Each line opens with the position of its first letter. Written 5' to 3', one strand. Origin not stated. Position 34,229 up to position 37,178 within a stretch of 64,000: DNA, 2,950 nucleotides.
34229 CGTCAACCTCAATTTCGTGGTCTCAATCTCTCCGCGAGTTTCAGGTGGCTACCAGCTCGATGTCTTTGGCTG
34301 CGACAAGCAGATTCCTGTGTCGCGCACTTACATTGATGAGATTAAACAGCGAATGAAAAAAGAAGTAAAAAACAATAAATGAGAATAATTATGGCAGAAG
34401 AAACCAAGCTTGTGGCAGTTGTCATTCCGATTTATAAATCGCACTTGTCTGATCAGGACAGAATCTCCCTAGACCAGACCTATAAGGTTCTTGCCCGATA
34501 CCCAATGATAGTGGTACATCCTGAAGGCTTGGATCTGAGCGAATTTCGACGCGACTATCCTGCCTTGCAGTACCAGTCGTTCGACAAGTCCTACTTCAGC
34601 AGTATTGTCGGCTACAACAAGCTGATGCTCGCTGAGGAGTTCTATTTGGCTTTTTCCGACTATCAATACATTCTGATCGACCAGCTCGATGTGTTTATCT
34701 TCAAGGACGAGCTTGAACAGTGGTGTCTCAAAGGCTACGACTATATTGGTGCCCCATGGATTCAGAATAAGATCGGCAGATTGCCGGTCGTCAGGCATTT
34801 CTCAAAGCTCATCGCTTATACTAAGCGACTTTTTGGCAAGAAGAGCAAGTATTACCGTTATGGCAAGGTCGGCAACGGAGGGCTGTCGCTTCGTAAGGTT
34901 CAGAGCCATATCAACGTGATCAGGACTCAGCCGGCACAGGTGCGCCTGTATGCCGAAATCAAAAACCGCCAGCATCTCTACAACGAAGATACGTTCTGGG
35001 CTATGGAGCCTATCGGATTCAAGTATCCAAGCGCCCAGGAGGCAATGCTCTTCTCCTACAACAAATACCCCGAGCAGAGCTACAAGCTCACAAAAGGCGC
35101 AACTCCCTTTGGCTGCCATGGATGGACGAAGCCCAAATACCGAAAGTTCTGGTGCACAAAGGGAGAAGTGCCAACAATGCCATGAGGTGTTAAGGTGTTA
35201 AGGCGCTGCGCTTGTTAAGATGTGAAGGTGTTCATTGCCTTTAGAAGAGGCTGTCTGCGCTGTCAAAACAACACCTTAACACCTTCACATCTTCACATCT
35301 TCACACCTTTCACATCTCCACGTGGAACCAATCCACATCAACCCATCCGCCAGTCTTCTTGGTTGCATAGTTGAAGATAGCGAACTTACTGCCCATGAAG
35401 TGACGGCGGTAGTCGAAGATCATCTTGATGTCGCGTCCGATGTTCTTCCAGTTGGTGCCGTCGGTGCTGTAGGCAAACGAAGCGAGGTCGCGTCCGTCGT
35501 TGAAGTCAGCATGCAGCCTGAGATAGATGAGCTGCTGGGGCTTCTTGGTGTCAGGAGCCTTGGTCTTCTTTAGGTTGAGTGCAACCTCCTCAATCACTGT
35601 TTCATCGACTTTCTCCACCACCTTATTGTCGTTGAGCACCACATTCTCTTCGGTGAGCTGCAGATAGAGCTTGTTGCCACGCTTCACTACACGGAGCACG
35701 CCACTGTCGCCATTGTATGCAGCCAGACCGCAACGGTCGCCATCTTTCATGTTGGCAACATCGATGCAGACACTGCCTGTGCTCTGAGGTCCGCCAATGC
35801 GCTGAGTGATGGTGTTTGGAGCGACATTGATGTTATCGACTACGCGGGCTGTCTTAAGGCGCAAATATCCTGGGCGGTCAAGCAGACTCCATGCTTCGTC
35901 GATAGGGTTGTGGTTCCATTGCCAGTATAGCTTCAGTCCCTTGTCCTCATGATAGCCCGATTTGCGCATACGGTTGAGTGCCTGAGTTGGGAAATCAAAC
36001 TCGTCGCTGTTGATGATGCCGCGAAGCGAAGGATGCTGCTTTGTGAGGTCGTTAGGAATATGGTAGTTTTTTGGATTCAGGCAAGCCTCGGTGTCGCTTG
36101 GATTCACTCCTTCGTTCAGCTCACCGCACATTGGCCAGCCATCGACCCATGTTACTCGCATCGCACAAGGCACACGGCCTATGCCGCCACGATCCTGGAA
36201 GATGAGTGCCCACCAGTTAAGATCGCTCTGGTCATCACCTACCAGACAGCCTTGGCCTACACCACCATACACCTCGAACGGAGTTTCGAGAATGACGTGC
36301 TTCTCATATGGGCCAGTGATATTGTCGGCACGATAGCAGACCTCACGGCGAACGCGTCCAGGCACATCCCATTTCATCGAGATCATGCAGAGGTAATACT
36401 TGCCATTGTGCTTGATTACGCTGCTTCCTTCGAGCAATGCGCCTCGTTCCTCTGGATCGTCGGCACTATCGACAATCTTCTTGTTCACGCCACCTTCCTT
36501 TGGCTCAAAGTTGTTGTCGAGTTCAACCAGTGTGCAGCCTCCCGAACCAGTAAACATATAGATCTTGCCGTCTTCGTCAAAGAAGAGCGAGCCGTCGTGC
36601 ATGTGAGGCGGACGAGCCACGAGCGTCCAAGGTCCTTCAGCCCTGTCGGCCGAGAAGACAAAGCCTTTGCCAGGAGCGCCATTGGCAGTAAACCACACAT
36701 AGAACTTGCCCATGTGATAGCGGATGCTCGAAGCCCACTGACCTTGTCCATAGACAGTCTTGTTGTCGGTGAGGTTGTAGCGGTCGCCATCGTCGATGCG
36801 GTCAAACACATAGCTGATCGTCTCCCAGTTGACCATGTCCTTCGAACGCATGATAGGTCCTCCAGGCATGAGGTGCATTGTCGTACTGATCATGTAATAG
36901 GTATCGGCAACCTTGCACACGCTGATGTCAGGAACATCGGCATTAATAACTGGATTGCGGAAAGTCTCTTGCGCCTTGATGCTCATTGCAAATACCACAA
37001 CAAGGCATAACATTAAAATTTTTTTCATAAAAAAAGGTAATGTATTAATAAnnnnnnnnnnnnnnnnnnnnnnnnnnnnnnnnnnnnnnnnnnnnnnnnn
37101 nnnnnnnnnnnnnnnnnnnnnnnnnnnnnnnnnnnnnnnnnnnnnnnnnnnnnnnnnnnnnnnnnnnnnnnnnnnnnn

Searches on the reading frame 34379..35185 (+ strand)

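Call 59: search_protein_families(library=pfam, proteins=[window:34379-35185:+], max_evalue=0.00001)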
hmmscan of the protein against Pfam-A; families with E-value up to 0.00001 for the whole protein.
window:34379-35185:+ (268 aa): 1 family
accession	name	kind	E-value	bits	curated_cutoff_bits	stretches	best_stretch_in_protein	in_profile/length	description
PF18922.5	DUF5672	-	4.8e-52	176.3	24.4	1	63-247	2-164/164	Protein of unknown function (DUF5672)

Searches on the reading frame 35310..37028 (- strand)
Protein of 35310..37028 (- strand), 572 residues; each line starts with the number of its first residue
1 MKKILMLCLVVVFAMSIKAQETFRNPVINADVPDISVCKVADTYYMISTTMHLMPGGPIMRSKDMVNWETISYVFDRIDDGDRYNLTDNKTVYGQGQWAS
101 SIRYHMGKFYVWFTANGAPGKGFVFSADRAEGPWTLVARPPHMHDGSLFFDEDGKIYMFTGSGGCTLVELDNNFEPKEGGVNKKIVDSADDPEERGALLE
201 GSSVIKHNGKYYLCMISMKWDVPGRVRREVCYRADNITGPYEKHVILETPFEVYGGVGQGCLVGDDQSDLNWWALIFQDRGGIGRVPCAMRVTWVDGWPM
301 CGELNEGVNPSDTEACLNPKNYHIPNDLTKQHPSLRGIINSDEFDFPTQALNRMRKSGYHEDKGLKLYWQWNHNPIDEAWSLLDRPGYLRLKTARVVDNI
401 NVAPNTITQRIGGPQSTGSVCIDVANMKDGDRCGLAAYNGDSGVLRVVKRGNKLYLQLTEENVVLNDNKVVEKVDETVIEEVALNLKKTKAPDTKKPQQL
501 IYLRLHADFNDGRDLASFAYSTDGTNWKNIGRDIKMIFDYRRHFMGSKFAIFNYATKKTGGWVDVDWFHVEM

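Call 8: search_protein_families(library=pfam, proteins=[window:35310-37028:-])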
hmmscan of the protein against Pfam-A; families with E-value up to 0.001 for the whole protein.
window:35310-37028:- (572 aa): 2 families
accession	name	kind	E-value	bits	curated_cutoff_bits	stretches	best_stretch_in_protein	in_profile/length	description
PF04616.20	Glyco_hydro_43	-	2.1e-45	155.7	32.2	1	23-299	1-288/288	Glycosyl hydrolases family 43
PF17851.8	GH43_C2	-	4.5e-34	118.4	22.7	1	362-571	6-203/203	Beta xylosidase C-terminal Concanavalin A-like domain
